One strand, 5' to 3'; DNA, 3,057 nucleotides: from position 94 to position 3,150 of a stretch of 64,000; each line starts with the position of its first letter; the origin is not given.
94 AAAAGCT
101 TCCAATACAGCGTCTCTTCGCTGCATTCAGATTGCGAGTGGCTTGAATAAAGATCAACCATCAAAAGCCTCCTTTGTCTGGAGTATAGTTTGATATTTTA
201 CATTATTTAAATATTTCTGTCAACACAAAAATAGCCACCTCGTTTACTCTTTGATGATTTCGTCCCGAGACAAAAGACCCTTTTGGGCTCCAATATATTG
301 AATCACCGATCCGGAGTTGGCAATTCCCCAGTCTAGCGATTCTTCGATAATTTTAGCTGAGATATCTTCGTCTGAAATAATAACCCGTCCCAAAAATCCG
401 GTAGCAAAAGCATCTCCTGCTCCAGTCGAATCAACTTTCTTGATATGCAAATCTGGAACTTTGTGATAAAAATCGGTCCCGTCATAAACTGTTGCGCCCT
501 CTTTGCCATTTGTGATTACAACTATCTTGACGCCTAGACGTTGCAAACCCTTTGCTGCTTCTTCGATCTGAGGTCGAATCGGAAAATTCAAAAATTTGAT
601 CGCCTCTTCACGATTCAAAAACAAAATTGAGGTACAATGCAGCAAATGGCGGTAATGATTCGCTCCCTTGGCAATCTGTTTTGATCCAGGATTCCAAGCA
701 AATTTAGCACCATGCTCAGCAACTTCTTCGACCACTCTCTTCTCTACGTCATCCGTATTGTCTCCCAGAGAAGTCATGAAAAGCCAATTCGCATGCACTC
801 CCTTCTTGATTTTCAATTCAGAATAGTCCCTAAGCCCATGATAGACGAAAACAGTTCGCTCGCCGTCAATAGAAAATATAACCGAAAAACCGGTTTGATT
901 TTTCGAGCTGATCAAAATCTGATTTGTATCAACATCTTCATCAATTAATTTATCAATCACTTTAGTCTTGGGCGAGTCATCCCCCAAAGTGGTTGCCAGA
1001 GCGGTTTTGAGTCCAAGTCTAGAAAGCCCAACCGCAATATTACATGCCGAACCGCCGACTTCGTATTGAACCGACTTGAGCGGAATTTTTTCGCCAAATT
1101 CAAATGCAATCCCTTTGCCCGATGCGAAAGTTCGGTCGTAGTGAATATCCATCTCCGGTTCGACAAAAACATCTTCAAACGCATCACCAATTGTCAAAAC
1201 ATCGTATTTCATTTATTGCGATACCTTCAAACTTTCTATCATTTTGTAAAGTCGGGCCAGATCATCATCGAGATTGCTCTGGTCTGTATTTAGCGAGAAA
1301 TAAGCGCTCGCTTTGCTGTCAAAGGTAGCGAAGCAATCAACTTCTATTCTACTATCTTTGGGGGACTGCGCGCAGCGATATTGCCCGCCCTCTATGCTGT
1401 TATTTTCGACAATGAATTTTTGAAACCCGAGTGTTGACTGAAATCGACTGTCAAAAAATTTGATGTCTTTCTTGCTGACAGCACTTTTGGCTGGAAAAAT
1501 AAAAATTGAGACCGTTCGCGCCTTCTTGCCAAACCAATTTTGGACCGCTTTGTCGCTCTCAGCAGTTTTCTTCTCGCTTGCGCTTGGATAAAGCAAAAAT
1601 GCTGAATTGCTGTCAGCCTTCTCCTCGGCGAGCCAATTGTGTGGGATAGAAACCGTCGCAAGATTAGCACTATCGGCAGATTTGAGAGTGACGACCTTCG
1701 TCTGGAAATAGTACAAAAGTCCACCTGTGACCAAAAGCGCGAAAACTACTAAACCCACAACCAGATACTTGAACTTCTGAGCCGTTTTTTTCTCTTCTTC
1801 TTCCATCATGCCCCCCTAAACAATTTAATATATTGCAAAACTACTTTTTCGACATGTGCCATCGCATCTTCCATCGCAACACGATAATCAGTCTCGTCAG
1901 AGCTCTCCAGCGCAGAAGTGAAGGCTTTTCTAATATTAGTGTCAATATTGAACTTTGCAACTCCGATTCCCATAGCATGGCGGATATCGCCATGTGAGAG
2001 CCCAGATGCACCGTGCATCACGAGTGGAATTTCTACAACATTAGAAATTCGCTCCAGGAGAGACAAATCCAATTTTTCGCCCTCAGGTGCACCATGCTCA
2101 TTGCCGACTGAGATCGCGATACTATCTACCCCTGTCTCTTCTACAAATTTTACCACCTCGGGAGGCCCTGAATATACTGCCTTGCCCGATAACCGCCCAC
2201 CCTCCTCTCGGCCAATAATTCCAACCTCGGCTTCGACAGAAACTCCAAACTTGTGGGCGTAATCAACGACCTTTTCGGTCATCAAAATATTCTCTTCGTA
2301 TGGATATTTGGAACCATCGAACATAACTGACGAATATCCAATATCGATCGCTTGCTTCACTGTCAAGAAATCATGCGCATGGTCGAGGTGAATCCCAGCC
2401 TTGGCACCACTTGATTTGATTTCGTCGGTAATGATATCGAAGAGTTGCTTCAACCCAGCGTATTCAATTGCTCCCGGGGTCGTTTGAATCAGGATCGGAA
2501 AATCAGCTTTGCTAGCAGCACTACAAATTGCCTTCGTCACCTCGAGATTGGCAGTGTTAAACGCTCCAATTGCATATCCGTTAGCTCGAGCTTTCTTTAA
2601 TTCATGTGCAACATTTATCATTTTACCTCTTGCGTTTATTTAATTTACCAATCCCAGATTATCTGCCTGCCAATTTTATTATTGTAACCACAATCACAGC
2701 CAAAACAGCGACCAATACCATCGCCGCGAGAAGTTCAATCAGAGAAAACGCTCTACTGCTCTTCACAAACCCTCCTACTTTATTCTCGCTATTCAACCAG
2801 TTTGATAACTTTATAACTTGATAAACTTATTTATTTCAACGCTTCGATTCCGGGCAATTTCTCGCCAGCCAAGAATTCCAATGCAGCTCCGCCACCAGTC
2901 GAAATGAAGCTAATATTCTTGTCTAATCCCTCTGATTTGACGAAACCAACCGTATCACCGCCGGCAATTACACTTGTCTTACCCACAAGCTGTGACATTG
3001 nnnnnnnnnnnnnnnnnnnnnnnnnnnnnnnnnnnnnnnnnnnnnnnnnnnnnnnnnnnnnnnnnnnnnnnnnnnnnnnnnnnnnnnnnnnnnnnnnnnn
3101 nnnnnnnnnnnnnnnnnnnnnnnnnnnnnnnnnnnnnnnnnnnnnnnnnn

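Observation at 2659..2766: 35-aa micro-ORF that is nothing but a prepilin-type N-terminal (class III signal + methylation) domain, embedded between fba and pgk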

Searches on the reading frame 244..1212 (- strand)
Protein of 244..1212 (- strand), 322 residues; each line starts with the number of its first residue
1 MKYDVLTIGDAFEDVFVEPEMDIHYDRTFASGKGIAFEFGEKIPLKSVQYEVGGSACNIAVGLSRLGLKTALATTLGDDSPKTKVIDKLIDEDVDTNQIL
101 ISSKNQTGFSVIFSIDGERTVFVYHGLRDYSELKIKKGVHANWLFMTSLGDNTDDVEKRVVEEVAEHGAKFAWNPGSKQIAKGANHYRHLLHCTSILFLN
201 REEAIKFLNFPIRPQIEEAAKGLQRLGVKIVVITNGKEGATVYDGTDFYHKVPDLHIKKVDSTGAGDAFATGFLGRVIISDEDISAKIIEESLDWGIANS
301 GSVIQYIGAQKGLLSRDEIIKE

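Call 6: search_protein_families(library=pfam, proteins=[window:244-1212:-], max_evalue=0.01)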
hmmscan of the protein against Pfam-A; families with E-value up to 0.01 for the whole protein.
window:244-1212:- (322 aa): 2 families
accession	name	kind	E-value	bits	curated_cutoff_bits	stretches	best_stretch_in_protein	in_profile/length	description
PF00294.29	PfkB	-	3.4e-35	122.3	25.8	1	39-312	22-298/302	pfkB family carbohydrate kinase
PF08543.17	Phos_pyr_kin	-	0.00062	19.6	27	1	187-272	112-206/246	Phosphomethylpyrimidine kinase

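Call 65: find_encoding_contigs(protein=window:244-1212:-, flank=10000, max_places=1)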
Protein window:244-1212:- (322 aa): 1 contig read that carries it; 1 place shown.
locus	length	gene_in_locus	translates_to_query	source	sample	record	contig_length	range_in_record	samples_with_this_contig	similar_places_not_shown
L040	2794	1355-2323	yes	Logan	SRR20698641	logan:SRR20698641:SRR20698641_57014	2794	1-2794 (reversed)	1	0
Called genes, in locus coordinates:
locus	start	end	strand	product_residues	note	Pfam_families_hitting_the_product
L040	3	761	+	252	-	?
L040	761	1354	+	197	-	-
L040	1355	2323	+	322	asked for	PF00294:PfkB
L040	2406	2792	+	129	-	?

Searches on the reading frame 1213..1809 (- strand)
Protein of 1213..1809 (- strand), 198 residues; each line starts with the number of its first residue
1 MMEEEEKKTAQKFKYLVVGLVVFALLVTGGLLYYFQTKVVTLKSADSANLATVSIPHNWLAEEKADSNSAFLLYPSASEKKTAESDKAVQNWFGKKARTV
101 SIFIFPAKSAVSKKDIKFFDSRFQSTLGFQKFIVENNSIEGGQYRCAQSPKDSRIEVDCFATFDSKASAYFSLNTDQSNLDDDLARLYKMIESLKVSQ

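Call 6: search_protein_families(library=pfam, proteins=[window:1213-1809:-], max_evalue=0.01)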
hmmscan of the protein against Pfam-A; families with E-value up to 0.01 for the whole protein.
window:1213-1809:- (198 aa): 0 families

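Call 60: search_protein_families(library=pfam, proteins=[window:1213-1809:-], max_evalue=1)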
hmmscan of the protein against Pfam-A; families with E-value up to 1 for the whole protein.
window:1213-1809:- (198 aa): 1 family
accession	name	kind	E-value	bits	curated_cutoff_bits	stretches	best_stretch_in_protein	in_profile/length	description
PF01292.26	Ni_hydr_CYTB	-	0.067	13.4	30.1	1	8-61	95-148/179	Prokaryotic cytochrome b561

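Call 79: predict_structure(protein=window:1213-1809:-)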
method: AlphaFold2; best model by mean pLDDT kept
length: 198 residues; sequences in the alignment: 1
mean_pLDDT: 54.9   pTM: 0.43
mean pLDDT of the five models: 54.9, 41.0, 40.9, 38.7, 36.8
residues with pLDDT >= 90: 16; 70-90: 32; 50-70: 51; < 50: 99
segments of 3 or more residues with pLDDT < 50: 38-87, 92-102, 104-136, 196-198
pLDDT, mean of each block of 10 residues (from residue 1): 71 90 92 66 34 28 31 35 46 45 45 36 35 49 66 68 61 71 73 56
secondary structure, 60 per line:
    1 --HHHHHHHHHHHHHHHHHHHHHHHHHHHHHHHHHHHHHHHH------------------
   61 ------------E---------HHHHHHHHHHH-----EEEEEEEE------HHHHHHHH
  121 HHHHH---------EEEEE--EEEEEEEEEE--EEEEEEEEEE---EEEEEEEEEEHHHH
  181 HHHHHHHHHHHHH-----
elements in order: H3-42 H83-93 E99-106 H113-125 E135-139 E142-151 E154-163 E167-176 H177-193

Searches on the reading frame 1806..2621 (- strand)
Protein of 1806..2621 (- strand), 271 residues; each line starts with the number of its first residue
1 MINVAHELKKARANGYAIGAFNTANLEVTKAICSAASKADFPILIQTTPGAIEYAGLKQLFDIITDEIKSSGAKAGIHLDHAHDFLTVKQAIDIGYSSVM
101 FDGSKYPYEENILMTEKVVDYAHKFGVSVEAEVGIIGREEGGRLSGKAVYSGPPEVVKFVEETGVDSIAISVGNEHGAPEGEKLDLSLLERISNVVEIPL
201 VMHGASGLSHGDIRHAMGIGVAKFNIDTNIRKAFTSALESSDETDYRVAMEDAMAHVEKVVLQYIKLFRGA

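Call 6: search_protein_families(library=pfam, proteins=[window:1806-2621:-], max_evalue=0.01)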
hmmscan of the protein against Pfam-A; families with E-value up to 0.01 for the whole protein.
window:1806-2621:- (271 aa): 1 family
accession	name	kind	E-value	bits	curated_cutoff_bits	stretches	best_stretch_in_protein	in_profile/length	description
PF01116.26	F_bP_aldolase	-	1.3e-84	284.4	25.5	1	4-269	3-273/277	Fructose-bisphosphate aldolase class-II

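Call 35: find_homologous_proteins(query=window:1806-2621:-, max_evalue=1e-60)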
Query window:1806-2621:- (271 aa): 175 proteins with E <= 1e-60 among 1813 candidates; the best 120 are listed.
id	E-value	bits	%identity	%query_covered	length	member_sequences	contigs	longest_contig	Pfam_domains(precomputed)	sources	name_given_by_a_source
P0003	3.0e-171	585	100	100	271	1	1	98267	PF01116.27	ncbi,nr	ncbi:MAG: class II fructose-bisphosphate aldolase [Candidatus Berkelbacteria bacterium]|nr:class II 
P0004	1.2e-120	420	71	100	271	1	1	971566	PF01116.27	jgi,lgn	jgi:ketose-bisphosphate aldolase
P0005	1.3e-120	420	72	99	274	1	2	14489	PF01116.27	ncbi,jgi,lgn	jgi:ketose-bisphosphate aldolase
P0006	1.4e-119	416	72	99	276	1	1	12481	PF01116.27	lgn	-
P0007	3.7e-119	415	72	99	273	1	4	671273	PF01116.27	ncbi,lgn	-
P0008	4.5e-119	415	70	100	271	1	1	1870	PF01116.27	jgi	jgi:ketose-bisphosphate aldolase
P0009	6.1e-118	411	70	99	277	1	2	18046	PF01116.27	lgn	-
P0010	7.8e-118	410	70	99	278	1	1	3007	PF01116.27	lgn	-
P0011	7.3e-117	407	70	99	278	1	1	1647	PF01116.27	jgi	-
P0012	5.8e-116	404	70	99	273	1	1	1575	PF01116.27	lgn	-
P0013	4.1e-115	402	68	99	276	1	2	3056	PF01116.27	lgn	-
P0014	8.9e-115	400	70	99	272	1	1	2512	PF01116.27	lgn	-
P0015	9.2e-115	400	68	99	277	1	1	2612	PF01116.27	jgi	jgi:ketose-bisphosphate aldolase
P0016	1.0e-114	400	70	99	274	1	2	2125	PF01116.27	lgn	-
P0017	1.5e-114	400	69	99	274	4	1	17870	PF01116.27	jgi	jgi:ketose-bisphosphate aldolase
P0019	1.3e-113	397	69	99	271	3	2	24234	PF01116.27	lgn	-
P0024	9.6e-113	394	67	100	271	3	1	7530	PF01116.27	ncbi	-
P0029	4.1e-111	388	68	99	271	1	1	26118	PF01116.27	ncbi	-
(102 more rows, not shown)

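Call 36: find_encoding_contigs(protein=P0004, flank=2500, max_places=2)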
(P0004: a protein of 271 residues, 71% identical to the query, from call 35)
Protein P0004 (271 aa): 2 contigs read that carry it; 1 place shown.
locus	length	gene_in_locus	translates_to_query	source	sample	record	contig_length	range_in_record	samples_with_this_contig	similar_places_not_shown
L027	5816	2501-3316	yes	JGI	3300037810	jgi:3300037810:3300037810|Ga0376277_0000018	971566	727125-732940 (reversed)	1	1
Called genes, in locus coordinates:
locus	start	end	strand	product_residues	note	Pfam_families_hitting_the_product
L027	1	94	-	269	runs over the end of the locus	PF00970:FAD_binding_6 (weak), PF08030:NAD_binding_6 (faint), PF00175:NAD_binding_1, PF10418:DHODB_Fe-S_bind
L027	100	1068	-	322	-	PF13484:Fer4_16 (faint), PF12838:Fer4_7 (faint), PF13187:Fer4_9 (faint), PF25160:LdpA_Fe-S-bd (faint), PF00037:Fer4 (faint), PF12797:Fer4_2 (faint), PF13183:Fer4_8 (faint), PF17179:Fer4_22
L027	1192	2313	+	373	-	PF00162:PGK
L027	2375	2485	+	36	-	PF07963:N_methyl (weak)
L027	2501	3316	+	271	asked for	PF01116:F_bP_aldolase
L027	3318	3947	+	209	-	-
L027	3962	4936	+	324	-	PF00294:PfkB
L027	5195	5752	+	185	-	-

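Call 37: find_encoding_contigs(protein=P0006, flank=2500, max_places=2)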
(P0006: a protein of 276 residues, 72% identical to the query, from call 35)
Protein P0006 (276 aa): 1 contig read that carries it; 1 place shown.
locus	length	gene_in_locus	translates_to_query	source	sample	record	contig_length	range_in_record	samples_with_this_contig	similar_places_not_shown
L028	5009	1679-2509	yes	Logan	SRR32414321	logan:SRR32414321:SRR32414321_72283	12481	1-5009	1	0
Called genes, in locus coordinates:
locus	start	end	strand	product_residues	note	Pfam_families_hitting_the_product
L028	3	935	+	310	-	?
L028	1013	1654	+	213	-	-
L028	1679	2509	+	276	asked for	PF01116:F_bP_aldolase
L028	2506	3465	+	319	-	PF00294:PfkB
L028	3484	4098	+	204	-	-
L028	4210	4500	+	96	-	-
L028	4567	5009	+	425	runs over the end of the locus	PF05697:Trigger_N, PF00254:FKBP_C, PF05698:Trigger_C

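Call 38: find_encoding_contigs(protein=P0007, flank=2500, max_places=2)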
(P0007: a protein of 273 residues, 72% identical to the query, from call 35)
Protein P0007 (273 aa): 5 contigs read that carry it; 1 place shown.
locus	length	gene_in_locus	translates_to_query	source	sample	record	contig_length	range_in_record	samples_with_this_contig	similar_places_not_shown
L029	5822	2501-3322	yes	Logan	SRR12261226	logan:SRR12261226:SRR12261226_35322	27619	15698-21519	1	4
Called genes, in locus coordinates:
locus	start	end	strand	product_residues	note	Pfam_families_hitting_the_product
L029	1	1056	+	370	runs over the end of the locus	PF00162:PGK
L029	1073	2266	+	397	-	-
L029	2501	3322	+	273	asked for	PF01116:F_bP_aldolase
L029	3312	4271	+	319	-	PF00294:PfkB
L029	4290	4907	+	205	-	-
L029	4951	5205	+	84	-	-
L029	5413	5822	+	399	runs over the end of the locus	PF05697:Trigger_N, PF00254:FKBP_C, PF05698:Trigger_C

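Call 39: find_encoding_contigs(protein=P0009, flank=2500, max_places=2)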
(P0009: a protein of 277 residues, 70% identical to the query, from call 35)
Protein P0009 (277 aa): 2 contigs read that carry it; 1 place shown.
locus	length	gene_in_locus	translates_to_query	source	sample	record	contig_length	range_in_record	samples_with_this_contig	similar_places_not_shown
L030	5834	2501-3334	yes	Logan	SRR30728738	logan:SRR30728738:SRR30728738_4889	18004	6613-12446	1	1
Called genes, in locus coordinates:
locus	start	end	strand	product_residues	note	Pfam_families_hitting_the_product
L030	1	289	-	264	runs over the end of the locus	PF00970:FAD_binding_6 (faint), PF00175:NAD_binding_1, PF10418:DHODB_Fe-S_bind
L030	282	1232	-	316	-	PF14697:Fer4_21 (faint), PF13237:Fer4_10 (faint), PF13484:Fer4_16 (faint), PF13187:Fer4_9 (faint), PF13534:Fer4_17 (faint), PF25160:LdpA_Fe-S-bd (faint), PF13183:Fer4_8 (weak), PF17179:Fer4_22, +2 more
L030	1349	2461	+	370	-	PF00162:PGK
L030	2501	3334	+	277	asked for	PF01116:F_bP_aldolase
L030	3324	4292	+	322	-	PF00294:PfkB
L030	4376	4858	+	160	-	PF07977:FabA, PF22818:ApeI-like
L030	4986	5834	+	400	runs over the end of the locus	PF05697:Trigger_N, PF00254:FKBP_C, PF05698:Trigger_C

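Call 43: find_encoding_contigs(protein=P0008, flank=2500, max_places=2)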
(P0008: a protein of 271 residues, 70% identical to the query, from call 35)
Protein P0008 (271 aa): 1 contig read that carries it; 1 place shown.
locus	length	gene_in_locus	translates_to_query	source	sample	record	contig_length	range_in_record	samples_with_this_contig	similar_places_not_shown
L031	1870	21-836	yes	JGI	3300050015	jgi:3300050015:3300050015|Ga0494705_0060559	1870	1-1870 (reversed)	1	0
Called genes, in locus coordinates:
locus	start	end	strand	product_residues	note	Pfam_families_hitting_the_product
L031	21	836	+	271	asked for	PF01116:F_bP_aldolase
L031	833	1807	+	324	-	PF00294:PfkB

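Call 44: find_encoding_contigs(protein=P0019, flank=2500, max_places=2)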
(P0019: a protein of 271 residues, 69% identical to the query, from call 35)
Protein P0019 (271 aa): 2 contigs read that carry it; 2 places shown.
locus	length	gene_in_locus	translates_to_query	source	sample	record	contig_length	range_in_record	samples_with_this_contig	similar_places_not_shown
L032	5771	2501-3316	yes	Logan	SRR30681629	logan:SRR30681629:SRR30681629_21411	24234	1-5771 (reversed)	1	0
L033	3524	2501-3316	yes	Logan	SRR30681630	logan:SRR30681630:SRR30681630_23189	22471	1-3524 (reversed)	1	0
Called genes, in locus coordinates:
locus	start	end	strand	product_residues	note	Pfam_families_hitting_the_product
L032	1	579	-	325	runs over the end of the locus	PF13484:Fer4_16 (faint), PF13534:Fer4_17 (faint), PF12838:Fer4_7 (faint), PF13187:Fer4_9 (faint), PF14697:Fer4_21 (faint), PF25160:LdpA_Fe-S-bd (faint), PF13183:Fer4_8 (weak), PF17179:Fer4_22, +3 more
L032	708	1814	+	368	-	PF00162:PGK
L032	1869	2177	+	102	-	-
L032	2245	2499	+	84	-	-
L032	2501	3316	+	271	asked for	PF01116:F_bP_aldolase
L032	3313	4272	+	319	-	PF00294:PfkB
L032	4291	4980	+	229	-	-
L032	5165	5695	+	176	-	-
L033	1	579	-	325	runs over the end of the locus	PF13484:Fer4_16 (faint), PF13534:Fer4_17 (faint), PF12838:Fer4_7 (faint), PF13187:Fer4_9 (faint), PF14697:Fer4_21 (faint), PF25160:LdpA_Fe-S-bd (faint), PF13183:Fer4_8 (weak), PF17179:Fer4_22, +3 more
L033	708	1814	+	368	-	PF00162:PGK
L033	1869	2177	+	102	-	-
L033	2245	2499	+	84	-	-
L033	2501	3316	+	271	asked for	PF01116:F_bP_aldolase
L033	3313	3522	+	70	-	?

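Call 45: find_encoding_contigs(protein=P0024, flank=2500, max_places=2)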
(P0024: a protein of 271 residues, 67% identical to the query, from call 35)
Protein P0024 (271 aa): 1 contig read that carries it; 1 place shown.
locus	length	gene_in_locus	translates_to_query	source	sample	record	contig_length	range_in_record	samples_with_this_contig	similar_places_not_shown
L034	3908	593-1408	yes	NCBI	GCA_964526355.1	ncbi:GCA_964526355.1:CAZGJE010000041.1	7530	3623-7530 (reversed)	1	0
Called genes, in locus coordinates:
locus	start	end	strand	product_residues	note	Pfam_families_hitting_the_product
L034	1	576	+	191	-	?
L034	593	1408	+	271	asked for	PF01116:F_bP_aldolase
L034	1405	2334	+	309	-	PF00294:PfkB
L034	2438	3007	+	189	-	-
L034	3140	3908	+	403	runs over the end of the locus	PF05697:Trigger_N, PF00254:FKBP_C, PF05698:Trigger_C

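Call 46: find_encoding_contigs(protein=P0029, flank=2500, max_places=2)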
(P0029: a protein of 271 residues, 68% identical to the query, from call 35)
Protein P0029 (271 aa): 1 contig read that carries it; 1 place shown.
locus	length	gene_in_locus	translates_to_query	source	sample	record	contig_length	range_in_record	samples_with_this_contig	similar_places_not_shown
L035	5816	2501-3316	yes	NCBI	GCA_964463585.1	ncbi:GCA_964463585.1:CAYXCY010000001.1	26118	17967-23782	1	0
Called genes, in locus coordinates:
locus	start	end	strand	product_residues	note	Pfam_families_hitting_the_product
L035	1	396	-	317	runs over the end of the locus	PF12838:Fer4_7 (faint), PF13237:Fer4_10 (faint), PF13534:Fer4_17 (faint), PF13484:Fer4_16 (faint), PF13187:Fer4_9 (faint), PF14697:Fer4_21 (faint), PF13183:Fer4_8 (weak), PF17179:Fer4_22, +3 more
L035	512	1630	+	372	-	PF00162:PGK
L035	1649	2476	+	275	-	-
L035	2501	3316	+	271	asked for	PF01116:F_bP_aldolase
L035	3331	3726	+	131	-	PF05635:23S_rRNA_IVP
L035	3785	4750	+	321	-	PF00294:PfkB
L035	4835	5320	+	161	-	PF07977:FabA, PF22818:ApeI-like (weak)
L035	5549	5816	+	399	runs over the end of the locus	PF05697:Trigger_N, PF00254:FKBP_C, PF05698:Trigger_C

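Call 60: search_protein_families(library=pfam, proteins=[L028:1013-1654:+], max_evalue=1)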
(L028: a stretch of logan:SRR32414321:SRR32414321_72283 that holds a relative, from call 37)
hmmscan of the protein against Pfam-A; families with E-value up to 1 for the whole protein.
L028:1013-1654:+ (213 aa): 5 families
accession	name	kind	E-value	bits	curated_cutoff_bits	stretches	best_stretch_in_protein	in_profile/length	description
PF09418.16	DUF2009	-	0.022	14.3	25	1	101-173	161-233/455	Non-canonical E2 ubiquitin-conjugating enzyme, DUF2009 family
PF24627.1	PUMA_CC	-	0.068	13.6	30.1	1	110-149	5-44/74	PUMA coiled-coil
PF12555.13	SteA-like_C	-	0.097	13.2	26.4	1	10-30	11-31/52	SteA-like C-terminal domain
PF05873.17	Mt_ATP-synt_D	-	0.21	11.8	27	0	162-201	60-99/154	ATP synthase D chain, mitochondrial (ATP5H)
PF07337.16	CagY_M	-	0.99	9.5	21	1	71-90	1-20/32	DC-EC Repeat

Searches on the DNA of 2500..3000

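Call 71: search_rna_families(source=window, start=2500, end=3000, threshold=evalue, max_evalue=1)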
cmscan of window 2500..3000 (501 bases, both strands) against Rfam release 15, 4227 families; matches with E-value up to 1: 0.
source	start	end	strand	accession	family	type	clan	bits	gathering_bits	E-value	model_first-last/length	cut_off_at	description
